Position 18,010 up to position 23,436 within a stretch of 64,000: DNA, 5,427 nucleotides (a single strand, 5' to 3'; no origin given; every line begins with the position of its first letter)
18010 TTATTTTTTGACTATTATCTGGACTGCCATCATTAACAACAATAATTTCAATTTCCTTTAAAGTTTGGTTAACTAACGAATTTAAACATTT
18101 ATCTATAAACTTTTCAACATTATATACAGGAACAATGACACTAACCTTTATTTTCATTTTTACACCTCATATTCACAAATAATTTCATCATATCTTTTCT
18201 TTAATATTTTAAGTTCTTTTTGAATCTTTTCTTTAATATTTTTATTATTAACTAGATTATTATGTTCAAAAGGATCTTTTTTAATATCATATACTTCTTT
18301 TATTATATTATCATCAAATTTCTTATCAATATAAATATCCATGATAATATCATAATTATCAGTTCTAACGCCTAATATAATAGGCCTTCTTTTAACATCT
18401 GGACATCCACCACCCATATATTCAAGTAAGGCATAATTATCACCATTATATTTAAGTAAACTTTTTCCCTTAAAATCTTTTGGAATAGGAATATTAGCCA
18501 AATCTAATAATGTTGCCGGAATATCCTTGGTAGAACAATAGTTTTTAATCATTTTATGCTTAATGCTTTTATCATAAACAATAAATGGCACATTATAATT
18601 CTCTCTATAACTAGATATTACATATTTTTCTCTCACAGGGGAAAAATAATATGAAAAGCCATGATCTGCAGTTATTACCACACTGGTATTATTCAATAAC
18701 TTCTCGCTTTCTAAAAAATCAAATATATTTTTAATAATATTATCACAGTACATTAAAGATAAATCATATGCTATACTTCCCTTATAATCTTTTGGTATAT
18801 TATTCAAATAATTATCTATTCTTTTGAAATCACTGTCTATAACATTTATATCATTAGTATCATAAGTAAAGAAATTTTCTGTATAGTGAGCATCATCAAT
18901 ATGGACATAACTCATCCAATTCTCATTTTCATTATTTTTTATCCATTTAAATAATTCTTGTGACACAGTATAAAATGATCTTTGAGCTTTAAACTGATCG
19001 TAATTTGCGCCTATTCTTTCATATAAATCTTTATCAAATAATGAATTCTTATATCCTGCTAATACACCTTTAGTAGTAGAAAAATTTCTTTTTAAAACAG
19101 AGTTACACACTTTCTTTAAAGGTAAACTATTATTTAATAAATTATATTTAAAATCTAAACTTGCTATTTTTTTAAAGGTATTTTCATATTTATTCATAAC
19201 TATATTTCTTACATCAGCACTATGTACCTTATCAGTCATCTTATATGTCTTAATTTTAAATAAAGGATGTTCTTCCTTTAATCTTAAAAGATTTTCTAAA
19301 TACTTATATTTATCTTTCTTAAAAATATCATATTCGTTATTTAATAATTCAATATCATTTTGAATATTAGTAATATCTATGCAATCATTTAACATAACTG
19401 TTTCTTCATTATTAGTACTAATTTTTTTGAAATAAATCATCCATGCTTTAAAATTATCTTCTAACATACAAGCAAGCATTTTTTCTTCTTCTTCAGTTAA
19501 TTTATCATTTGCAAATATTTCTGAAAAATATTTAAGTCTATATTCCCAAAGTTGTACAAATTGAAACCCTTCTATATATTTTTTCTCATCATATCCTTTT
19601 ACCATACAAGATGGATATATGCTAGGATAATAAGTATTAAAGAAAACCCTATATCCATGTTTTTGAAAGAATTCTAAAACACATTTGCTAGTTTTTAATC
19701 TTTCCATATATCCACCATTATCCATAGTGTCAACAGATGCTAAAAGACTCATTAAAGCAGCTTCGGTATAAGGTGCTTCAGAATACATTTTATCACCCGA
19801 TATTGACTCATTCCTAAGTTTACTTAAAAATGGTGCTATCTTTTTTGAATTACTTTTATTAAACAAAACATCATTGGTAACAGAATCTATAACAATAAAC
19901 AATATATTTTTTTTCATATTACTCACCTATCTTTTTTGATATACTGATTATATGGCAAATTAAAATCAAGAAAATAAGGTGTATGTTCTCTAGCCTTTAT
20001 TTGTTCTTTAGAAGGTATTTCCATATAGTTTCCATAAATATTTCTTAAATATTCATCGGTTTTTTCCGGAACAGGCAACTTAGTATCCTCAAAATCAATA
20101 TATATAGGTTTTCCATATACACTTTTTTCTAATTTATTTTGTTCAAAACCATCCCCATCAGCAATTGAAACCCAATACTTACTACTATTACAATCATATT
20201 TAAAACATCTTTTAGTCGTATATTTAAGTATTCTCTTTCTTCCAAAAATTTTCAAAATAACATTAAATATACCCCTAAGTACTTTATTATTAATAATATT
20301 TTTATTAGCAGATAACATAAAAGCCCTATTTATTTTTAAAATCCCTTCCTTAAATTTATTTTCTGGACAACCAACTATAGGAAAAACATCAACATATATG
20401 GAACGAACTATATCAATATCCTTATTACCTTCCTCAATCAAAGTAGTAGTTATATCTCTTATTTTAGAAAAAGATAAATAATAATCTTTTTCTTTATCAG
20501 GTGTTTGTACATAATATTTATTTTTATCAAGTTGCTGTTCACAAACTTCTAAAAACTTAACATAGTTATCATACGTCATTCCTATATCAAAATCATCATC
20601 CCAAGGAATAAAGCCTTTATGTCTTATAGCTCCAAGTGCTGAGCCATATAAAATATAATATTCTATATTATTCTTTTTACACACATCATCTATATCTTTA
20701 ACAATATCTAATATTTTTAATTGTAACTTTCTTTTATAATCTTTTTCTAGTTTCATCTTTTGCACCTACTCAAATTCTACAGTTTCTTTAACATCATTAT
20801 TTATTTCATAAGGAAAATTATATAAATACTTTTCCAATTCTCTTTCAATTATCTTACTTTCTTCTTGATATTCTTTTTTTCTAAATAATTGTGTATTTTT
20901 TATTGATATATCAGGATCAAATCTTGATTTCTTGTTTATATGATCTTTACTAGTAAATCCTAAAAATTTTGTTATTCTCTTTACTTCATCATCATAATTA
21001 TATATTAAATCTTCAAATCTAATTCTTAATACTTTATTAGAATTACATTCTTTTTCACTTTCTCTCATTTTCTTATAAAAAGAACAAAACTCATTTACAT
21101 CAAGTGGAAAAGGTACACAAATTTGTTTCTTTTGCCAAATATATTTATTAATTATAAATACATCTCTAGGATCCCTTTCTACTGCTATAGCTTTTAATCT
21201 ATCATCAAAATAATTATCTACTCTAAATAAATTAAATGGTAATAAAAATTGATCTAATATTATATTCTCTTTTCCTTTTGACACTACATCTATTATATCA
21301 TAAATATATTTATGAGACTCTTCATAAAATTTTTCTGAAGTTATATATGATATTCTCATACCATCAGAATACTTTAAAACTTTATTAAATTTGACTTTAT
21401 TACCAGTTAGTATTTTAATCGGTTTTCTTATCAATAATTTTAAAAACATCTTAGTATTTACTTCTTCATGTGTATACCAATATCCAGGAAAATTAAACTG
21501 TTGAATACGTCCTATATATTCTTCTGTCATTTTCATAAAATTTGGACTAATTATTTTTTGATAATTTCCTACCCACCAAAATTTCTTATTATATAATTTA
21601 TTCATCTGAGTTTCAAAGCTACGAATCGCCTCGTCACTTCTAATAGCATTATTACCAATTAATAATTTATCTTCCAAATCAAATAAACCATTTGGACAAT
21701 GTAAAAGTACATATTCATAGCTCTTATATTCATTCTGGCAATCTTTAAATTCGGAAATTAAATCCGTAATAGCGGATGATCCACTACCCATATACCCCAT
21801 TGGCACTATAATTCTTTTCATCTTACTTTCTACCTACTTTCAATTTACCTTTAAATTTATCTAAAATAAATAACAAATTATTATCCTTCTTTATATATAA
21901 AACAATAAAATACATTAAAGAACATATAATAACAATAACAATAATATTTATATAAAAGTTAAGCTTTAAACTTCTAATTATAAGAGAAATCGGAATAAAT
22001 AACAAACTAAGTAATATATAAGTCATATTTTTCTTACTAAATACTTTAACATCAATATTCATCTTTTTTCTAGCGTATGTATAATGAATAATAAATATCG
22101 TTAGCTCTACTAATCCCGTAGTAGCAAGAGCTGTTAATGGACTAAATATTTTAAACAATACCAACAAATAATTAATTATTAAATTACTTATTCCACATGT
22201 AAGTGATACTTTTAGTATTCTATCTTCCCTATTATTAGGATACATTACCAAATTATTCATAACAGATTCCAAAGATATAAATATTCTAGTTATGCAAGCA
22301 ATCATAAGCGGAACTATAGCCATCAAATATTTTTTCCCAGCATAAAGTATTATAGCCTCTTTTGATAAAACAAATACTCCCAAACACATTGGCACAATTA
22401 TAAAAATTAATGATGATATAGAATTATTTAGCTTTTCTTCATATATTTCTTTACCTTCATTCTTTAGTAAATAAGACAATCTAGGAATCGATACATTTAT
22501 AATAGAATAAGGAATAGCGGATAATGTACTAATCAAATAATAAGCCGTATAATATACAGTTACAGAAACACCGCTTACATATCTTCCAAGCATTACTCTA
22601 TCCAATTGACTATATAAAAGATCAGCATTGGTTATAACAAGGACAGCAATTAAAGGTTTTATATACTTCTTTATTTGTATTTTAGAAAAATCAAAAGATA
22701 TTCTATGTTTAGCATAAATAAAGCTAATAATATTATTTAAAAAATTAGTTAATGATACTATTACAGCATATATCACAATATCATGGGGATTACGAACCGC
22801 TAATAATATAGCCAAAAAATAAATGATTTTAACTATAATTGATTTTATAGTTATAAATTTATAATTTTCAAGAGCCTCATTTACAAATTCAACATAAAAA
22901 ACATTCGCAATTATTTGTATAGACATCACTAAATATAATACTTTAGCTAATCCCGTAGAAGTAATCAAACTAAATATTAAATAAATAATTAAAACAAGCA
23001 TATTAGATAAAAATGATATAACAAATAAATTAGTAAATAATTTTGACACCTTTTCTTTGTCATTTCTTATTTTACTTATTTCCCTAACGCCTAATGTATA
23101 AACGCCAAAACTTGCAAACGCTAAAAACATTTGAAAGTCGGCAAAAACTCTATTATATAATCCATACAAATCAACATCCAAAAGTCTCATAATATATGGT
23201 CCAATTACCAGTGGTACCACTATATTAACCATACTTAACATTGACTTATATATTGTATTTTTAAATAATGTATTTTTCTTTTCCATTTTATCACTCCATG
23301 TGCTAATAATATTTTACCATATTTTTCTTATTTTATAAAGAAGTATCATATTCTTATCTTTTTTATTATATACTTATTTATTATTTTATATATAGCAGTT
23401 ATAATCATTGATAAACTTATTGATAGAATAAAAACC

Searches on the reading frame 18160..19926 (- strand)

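Call 7: search_protein_families(library=pfam, proteins=[window:18160-19926:-], max_evalue=0.001)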
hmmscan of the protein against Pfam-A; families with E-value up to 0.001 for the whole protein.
window:18160-19926:- (588 aa): 3 families
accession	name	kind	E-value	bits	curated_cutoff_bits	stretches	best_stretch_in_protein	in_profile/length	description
PF00884.28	Sulfatase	-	1.9e-27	96.9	25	2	315-479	143-301/301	Sulfatase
PF16347.10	SGSH_C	-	7.5e-11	42.9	29.3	1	440-573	12-145/154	N-sulphoglucosamine sulphohydrolase, C-terminal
PF01663.27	Phosphodiest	-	2.6e-09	37.6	23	1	310-426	128-223/342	Type I phosphodiesterase / nucleotide pyrophosphatase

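Call 69: search_protein_families(library=ncbifam, max_evalue=0.001, proteins=[window:18160-19926:-])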
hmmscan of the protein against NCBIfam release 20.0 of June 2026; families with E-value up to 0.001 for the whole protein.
window:18160-19926:- (588 aa): 6 families
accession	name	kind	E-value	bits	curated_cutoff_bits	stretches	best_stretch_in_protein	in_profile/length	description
NF010322.0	PRK13759.1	equivalog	4.1e-19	68.5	481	2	384-575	267-453/486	arylsulfatase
TIGR03417.1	chol_sulfatase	equivalog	8e-17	61.3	433.45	1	385-580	253-441/500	choline-sulfatase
NF045661.1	HdlasePehA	equivalog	1.3e-11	43.9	900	1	392-494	289-392/506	phosphoric/sulfuric ester hydrolase PehA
NF038282.1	LapC_YejM_PbgA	exception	1.8e-11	43.1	825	1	290-474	346-497/584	LPS biosynthesis-modulating metalloenzyme YejM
TIGR01307.1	pgm_bpd_ind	equivalog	5.7e-06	25.1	330.65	1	394-491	414-504/504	2,3-bisphosphoglycerate-independent phosphoglycerate mutase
NF038075.1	fam_STM4013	hypoth_equivalog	0.00017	21.2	250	0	327-426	161-236/261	STM4013/SEN3800 family hydrolase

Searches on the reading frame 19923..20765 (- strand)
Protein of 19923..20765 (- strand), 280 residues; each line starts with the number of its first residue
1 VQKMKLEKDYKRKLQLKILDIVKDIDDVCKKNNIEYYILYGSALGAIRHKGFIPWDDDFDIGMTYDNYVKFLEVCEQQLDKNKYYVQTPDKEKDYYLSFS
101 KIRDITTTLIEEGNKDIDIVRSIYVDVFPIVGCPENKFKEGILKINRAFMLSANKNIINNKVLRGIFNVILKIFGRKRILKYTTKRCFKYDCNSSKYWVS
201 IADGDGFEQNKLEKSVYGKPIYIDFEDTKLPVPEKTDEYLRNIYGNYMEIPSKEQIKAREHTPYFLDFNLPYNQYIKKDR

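Call 7: search_protein_families(library=pfam, proteins=[window:19923-20765:-], max_evalue=0.001)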
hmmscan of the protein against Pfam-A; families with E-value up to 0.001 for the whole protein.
window:19923-20765:- (280 aa): 1 family
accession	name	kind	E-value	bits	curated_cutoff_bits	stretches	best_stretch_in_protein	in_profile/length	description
PF04991.19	LicD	-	5.9e-44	151.3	22.6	1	29-245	1-227/227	LicD family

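Call 69: search_protein_families(library=ncbifam, max_evalue=0.001, proteins=[window:19923-20765:-])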
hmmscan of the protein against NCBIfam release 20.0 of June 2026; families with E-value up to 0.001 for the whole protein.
window:19923-20765:- (280 aa): 1 family
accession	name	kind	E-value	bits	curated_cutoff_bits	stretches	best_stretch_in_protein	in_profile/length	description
NF045866.1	GGPL_Ptran_Mf1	equivalog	5.9e-26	92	225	1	15-256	2-230/240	diacylglycerol cholinephosphotransferase Mf1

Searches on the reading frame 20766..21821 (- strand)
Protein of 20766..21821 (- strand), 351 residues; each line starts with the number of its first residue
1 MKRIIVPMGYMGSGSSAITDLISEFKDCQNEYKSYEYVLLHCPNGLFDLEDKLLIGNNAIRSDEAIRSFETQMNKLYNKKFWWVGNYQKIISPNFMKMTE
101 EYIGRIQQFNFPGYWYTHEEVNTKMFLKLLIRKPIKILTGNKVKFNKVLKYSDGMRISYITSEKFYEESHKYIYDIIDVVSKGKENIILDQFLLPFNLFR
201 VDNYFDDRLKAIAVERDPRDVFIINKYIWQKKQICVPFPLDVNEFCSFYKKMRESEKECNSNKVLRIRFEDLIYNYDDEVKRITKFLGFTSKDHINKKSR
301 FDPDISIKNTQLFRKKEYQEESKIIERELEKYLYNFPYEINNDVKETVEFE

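Call 7: search_protein_families(library=pfam, proteins=[window:20766-21821:-], max_evalue=0.001)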
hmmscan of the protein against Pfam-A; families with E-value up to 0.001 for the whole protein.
window:20766-21821:- (351 aa): 2 families
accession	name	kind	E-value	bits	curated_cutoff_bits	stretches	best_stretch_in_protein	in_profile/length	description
PF00685.33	Sulfotransfer_1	-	9.3e-07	28.9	22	1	202-325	84-223/255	Sulfotransferase domain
PF13469.12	Sulfotransfer_3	-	2.7e-05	24.9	27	1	210-290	126-213/216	Sulfotransferase family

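Call 69: search_protein_families(library=ncbifam, max_evalue=0.001, proteins=[window:20766-21821:-])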
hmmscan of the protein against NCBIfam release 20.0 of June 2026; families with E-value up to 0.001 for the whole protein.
window:20766-21821:- (351 aa): 0 families

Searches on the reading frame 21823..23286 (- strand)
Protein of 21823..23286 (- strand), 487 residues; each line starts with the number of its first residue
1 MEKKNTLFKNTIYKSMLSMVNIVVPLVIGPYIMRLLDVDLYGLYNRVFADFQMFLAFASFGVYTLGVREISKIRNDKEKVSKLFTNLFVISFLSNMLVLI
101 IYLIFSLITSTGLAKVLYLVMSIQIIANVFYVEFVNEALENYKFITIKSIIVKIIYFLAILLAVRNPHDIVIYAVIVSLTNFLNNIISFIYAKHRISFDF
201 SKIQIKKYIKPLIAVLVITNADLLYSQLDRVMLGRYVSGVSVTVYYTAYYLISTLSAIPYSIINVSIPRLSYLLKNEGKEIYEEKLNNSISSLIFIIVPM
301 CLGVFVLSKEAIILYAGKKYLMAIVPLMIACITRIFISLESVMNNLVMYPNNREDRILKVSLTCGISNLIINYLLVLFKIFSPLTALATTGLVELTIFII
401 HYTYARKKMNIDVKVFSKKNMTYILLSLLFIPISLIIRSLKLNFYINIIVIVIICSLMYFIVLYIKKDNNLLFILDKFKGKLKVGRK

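Call 5: search_protein_families(library=pfam, proteins=[window:21823-23286:-], max_evalue=0.001)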
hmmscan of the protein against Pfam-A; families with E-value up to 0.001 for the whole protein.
window:21823-23286:- (487 aa): 2 families
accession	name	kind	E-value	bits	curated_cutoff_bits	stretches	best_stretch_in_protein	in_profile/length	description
PF01943.22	Polysacc_synt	-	8.4e-25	88.2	28.2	1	8-272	2-272/274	Polysaccharide biosynthesis protein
PF13440.11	Polysacc_synt_3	-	6.1e-17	62.2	23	1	34-323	4-291/293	Polysaccharide biosynthesis protein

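Call 6: search_protein_families(library=ncbifam, proteins=[window:21823-23286:-], max_evalue=0.001)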
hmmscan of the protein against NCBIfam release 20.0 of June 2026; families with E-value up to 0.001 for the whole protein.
window:21823-23286:- (487 aa): 2 families
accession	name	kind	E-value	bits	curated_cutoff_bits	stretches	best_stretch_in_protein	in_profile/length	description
NF058658.1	Oglyco_Wzx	exception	2e-07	30.4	720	1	18-468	21-465/478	O-glycosylation flippase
TIGR01695.1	murJ_mviN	equivalog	0.00055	18.8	235.55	1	82-474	84-504/506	murein biosynthesis integral membrane protein MurJ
